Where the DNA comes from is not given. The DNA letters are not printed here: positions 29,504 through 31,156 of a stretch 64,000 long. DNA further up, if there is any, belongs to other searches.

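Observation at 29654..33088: Corrinoid protein + receiver-domain-fused homocysteine-S-methyltransferase-like enzyme, with divergent AraC regulator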

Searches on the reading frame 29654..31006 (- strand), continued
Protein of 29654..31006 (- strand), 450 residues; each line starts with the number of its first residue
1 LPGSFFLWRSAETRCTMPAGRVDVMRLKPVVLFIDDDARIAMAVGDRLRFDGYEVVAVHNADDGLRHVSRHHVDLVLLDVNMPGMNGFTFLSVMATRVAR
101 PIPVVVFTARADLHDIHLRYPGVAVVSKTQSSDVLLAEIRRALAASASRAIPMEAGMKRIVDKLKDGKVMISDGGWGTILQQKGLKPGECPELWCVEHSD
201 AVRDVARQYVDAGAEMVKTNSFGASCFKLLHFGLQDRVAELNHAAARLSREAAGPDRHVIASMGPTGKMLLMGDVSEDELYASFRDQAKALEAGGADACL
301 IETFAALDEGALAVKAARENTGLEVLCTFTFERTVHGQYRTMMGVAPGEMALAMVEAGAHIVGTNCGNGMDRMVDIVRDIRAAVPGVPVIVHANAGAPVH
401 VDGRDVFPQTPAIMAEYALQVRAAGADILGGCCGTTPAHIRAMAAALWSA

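Call 11: find_encoding_contigs(protein=P0002, flank=3000, max_places=3)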
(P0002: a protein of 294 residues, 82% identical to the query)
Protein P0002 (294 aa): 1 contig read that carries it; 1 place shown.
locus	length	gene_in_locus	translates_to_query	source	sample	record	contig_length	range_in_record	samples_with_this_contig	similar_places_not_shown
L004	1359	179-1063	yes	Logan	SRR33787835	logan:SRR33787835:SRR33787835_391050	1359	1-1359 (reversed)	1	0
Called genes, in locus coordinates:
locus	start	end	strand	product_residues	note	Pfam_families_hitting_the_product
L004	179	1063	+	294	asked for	PF02574:S-methyl_trans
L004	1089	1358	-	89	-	?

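Call 42: search_protein_representatives(protein=window:29654-30934:-)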
Query: 426 residues. Proteins with E-value up to 0.001 (for the whole library): 95960; up to 1e-10: 10130; up to 1e-30: 1706. The best 150 are listed.
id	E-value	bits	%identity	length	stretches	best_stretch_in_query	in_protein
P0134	1.0e-114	400.0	62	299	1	135-423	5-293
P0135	1.3e-108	380.0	56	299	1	133-420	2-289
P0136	2.2e-97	342.9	56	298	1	135-423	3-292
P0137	1.9e-81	290.5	49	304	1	137-423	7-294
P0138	5.6e-78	279.0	59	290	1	199-422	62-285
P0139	1.7e-76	274.2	48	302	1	135-423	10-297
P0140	8.3e-76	271.9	51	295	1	136-423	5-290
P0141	1.3e-75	271.3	53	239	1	189-422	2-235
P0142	1.9e-74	267.4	48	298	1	135-423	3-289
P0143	8.5e-70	252.1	43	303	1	145-419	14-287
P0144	1.5e-68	248.0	45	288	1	142-421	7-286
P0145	1.9e-68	247.7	48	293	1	143-424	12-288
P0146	4.9e-68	246.3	49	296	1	143-423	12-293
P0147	1.6e-67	244.6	47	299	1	136-423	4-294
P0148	5.8e-67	242.8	44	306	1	135-423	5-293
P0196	1.5e-59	218.4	38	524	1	114-419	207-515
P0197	1.9e-59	218.0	41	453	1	145-422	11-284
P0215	8.7e-58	212.5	42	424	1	144-423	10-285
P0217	1.3e-57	211.9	44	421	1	130-421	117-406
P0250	2.5e-55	204.4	40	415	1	143-423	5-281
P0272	6.1e-54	199.9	40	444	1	120-425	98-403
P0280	2.8e-53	197.7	45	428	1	146-423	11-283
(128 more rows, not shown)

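Call 43: search_protein_families(library=pfam, proteins=[P0196, P0217, P0272, P0197, P0215, P0250, P0280], max_evalue=0.001)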
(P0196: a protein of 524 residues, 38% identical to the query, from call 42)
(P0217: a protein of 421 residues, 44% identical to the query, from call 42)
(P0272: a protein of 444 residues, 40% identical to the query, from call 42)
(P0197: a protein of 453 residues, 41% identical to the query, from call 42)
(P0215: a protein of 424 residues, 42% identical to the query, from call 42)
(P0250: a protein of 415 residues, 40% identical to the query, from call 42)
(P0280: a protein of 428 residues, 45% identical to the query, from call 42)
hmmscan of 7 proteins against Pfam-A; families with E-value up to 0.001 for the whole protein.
P0196 (524 aa): 4 families
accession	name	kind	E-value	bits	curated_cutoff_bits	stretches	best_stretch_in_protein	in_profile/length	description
PF02574.22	S-methyl_trans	-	2.4e-66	225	22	1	239-518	1-282/283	Homocysteine S-methyltransferase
PF13671.12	AAA_33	-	8.9e-07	29.7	27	1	40-166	4-130/143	AAA domain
PF13238.12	AAA_18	-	1.1e-06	29.6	29.4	1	38-158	1-114/128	AAA domain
PF13207.12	AAA_17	-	0.00033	21.4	27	0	45-165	5-133/136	AAA domain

P0217 (421 aa): 2 families
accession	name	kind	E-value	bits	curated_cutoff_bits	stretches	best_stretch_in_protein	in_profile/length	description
PF02574.22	S-methyl_trans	-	1.3e-64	219.3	22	1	133-407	1-282/283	Homocysteine S-methyltransferase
PF01451.26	LMWPc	-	1.9e-08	35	23.2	1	1-109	14-143/144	Low molecular weight phosphotyrosine protein phosphatase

P0272 (444 aa): 2 families
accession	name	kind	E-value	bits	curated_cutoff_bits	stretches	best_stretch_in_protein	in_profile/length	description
PF02574.22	S-methyl_trans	-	3.3e-66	224.5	22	1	125-401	2-283/283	Homocysteine S-methyltransferase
PF13769.11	Virulence_fact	-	4.6e-17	62.6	25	1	8-92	2-80/81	Virulence factor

P0197 (453 aa): 1 family
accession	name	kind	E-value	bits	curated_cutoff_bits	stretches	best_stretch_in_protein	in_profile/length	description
PF02574.22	S-methyl_trans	-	1.2e-87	294.8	22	1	12-285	1-283/283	Homocysteine S-methyltransferase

P0215 (424 aa): 1 family
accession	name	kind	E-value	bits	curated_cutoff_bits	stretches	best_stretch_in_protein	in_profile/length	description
PF02574.22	S-methyl_trans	-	1.3e-76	258.6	22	1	12-284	1-282/283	Homocysteine S-methyltransferase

P0250 (415 aa): 1 family
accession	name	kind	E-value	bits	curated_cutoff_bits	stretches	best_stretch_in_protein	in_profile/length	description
PF02574.22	S-methyl_trans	-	1.1e-74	252.3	22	1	8-279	1-281/283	Homocysteine S-methyltransferase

P0280 (428 aa): 1 family
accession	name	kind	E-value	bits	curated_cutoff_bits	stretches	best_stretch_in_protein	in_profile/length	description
PF02574.22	S-methyl_trans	-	4.3e-82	276.6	22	1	11-282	1-282/283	Homocysteine S-methyltransferase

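Call 54: search_solved_structures(query=window:29654-30934:-, max_evalue=0.00001)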
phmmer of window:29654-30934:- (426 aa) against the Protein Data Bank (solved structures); distinct sequences matched with E-value up to 0.00001: 82 (the best 60 are shown).
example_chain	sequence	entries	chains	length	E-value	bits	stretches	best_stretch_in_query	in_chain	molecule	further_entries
1q7m_A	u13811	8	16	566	9.9e-40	139.9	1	134-420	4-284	5-methyltetrahydrofolate S-homocysteine methyltransferase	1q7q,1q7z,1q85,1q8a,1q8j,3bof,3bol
8g3h_A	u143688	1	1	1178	1.4e-39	139.3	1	143-423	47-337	Methionine synthase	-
8ssc_A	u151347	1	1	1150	1.2e-37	133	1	145-423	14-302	Methionine synthase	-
9cbr_A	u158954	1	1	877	1.2e-34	123.1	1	145-423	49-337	Methionine synthase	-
9cbp_A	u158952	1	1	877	1.5e-34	122.8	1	145-423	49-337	Methionine synthase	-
1umy_A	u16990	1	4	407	1.5e-23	86.6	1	133-423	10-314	Betaine--homocysteine S-methyltransferase 1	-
1lt7_A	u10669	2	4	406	5.1e-23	84.8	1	132-423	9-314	BETAINE-HOMOCYSTEINE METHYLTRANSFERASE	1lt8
4ccz_A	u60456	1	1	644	3.7e-22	82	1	144-423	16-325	METHIONINE SYNTHASE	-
4m3p_A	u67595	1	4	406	4.9e-22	81.6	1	132-423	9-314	Betaine--homocysteine S-methyltransferase 1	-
8d45_A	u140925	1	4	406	5.1e-22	81.5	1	132-423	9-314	Betaine--homocysteine S-methyltransferase 1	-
9ssp_A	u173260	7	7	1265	1.2e-21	80.2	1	141-423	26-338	Methionine synthase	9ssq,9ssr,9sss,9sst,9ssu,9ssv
6azr_B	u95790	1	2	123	1.2e-11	47.4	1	6-96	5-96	Chemotaxis regulator-transmits chemoreceptor signals to flagelllar motor components CheY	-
3dge_C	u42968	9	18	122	1.4e-11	47.1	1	6-96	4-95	Response regulator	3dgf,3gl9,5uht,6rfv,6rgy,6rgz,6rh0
4ja2_A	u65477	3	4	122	1.4e-11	47.1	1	6-96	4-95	Response regulator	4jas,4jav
7w9h_A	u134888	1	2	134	6.5e-11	44.9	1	6-87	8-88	Response regulator protein FleR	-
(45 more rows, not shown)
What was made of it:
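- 29654..30538 (-): MetH-type homocysteine-binding zinc methyltransferase TIM barrel, aa 133-426. It begins with the ancestral ATG (30536-30538). Zinc ligands are C342, C408 and C409. Closest solved structure is the T. maritima MetH Hcy domain 1q7m, E 1e-39 (call 54).
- On MetH-type homocysteine S-methyltransferase domain (PF02574): Closest solved structure is the MetH Hcy domain 1q7m (call 54).
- The MT is closest to MetH Hcy domains rather than to BHMT or MmuM (call 54). The MT barrel is closest to MetH Hcy domains (call 54).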

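Call 60: predict_structure(alignment_id=A3)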
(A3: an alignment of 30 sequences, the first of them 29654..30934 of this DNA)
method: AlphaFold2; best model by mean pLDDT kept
length: 426 residues; sequences in the alignment: 30
mean_pLDDT: 83.4   pTM: 0.70
mean pLDDT of the five models: 83.4, 82.7, 79.3, 78.2, 78.1
residues with pLDDT >= 90: 265; 70-90: 54; 50-70: 79; < 50: 28
segments of 3 or more residues with pLDDT < 50: 1-21, 125-130
pLDDT, mean of each block of 10 residues (from residue 1): 30 33 52 55 58 64 60 59 71 67 72 70 49 88 94 94 94 98 98 93 93 97 98 95 79 94 97 94 94 98 96 94 98 98 93 98 98 92 96 98 97 98 96
secondary structure, 60 per line:
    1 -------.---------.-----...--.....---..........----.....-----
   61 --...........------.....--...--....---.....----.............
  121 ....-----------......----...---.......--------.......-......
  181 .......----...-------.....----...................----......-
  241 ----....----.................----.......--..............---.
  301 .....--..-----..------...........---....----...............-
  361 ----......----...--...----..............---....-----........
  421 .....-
elements in order: E24-26 E29-33 H37-46 E51-55 H63-73 E80-84 H92-95 E99-103 H108-124 H136-141 E146-148 H152-158 H167-173 H175-187 E192-194 H202-206 H211-229 E234-239 H245-248 H253-269 E274-280 H283-296 E300-305 H323-333 E337-340 H346-359 E365-370 E375-377 E380-382 H387-400 E404-407 H413-425
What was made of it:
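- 29654..30538 (-): AF2 pLDDT above 90 (call 60).
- AF2 gave no usable inter-domain geometry (call 60).
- Tried and rejected: Full-length AF2 to read the inter-domain geometry: the REC part had no alignment depth (pLDDT 30-72), so no inference was drawn (call 60).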

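Call 64: find_encoding_contigs(protein=P0284, flank=2000, max_places=6)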
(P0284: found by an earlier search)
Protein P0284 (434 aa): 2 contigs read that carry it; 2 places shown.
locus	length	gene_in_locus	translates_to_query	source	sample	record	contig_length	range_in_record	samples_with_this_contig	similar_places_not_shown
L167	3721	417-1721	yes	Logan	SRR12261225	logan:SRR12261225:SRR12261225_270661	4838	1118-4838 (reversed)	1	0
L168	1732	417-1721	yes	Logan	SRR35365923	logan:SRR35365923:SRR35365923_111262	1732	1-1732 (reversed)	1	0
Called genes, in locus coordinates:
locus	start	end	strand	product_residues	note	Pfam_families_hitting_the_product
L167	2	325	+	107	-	?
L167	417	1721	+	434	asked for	PF00072:Response_reg, PF02574:S-methyl_trans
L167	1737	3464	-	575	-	-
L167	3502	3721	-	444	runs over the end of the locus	?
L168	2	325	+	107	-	?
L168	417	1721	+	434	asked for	PF00072:Response_reg, PF02574:S-methyl_trans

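Call 68: search_protein_families(library=pfam, proteins=[L002:8921-9931:+], max_evalue=0.001)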
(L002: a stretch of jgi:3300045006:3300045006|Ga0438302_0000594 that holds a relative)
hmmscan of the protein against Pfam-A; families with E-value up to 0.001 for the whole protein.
L002:8921-9931:+ (336 aa): 1 family
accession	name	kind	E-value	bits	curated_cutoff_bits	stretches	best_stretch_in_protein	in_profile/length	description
PF00809.28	Pterin_bind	-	1.1e-23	84.6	25.5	1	87-291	24-244/244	Pterin binding enzyme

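Call 69: search_solved_structures(query=L002:8921-9931:+, max_evalue=0.001)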
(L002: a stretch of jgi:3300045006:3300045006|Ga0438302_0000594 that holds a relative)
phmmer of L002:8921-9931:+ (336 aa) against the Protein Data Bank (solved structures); distinct sequences matched with E-value up to 0.001: 17.
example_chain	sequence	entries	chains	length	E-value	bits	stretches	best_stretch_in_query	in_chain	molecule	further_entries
4o0q_A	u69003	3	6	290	2.3e-29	105.8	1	83-335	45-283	Dihydropteroate synthase DHPS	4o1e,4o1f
2yci_X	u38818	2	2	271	1.4e-25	93.4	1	86-291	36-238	5-METHYLTETRAHYDROFOLATE CORRINOID/IRON SULFUR PROTEIN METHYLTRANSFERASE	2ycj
2yck_X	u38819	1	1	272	1.4e-25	93.4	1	86-291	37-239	5-METHYLTETRAHYDROFOLATE CORRINOID/IRON SULFUR PROTEIN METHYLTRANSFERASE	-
2e7f_A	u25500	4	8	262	6.8e-24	87.9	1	86-292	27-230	5-methyltetrahydrofolate corrinoid/iron sulfur protein methyltransferase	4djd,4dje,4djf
2ogy_A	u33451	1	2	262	8.9e-23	84.2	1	86-292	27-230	5-methyltetrahydrofolate corrinoid/iron sulfur protein methyltransferase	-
1f6y_A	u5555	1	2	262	1e-22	84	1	86-291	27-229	5-METHYLTETRAHYDROFOLATE CORRINOID/IRON SULFUR PROTEIN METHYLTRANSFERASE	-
3k13_A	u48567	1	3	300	8.1e-14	54.8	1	86-292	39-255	5-methyltetrahydrofolate-homocysteine methyltransferase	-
5von_A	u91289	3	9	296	7.4e-13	51.6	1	86-294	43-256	5-methyltetrahydrofolate homocysteine S-methyltransferase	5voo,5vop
9cbo_A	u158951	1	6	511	2.9e-12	49.6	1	86-294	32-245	Methionine synthase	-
9cbq_A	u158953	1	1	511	3e-12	49.6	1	86-294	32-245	Methionine synthase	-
9cbp_A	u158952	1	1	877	8.3e-12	48.1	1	86-294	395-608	Methionine synthase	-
9cbr_A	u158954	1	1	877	8.4e-12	48.1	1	86-294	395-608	Methionine synthase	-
8ssc_A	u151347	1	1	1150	1.3e-11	47.5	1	86-294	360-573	Methionine synthase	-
4ccz_A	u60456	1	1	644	6.3e-11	45.2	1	89-292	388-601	METHIONINE SYNTHASE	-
9ssp_A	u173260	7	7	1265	2.1e-10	43.5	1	89-292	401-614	Methionine synthase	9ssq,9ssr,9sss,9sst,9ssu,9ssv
1q7m_A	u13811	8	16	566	1.9e-09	40.4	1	87-294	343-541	5-methyltetrahydrofolate S-homocysteine methyltransferase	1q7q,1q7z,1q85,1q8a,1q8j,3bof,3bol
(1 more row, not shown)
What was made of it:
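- Their pterin subunit resembles methyl-THF:corrinoid methyltransferases 4o0q and MeTr (call 69).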

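Call 73: find_encoding_contigs(protein=P0285, flank=1000, max_places=6)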
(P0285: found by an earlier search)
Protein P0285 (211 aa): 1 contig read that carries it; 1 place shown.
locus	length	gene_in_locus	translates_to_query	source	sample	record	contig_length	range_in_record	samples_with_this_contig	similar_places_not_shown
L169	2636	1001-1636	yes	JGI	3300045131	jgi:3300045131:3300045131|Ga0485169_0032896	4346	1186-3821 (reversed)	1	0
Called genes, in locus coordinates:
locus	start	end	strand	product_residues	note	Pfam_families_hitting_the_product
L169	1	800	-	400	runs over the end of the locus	PF12833:HTH_18, PF00165:HTH_AraC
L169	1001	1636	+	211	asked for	PF02607:B12-binding_2, PF02310:B12-binding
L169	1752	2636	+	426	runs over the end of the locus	PF00072:Response_reg, PF02574:S-methyl_trans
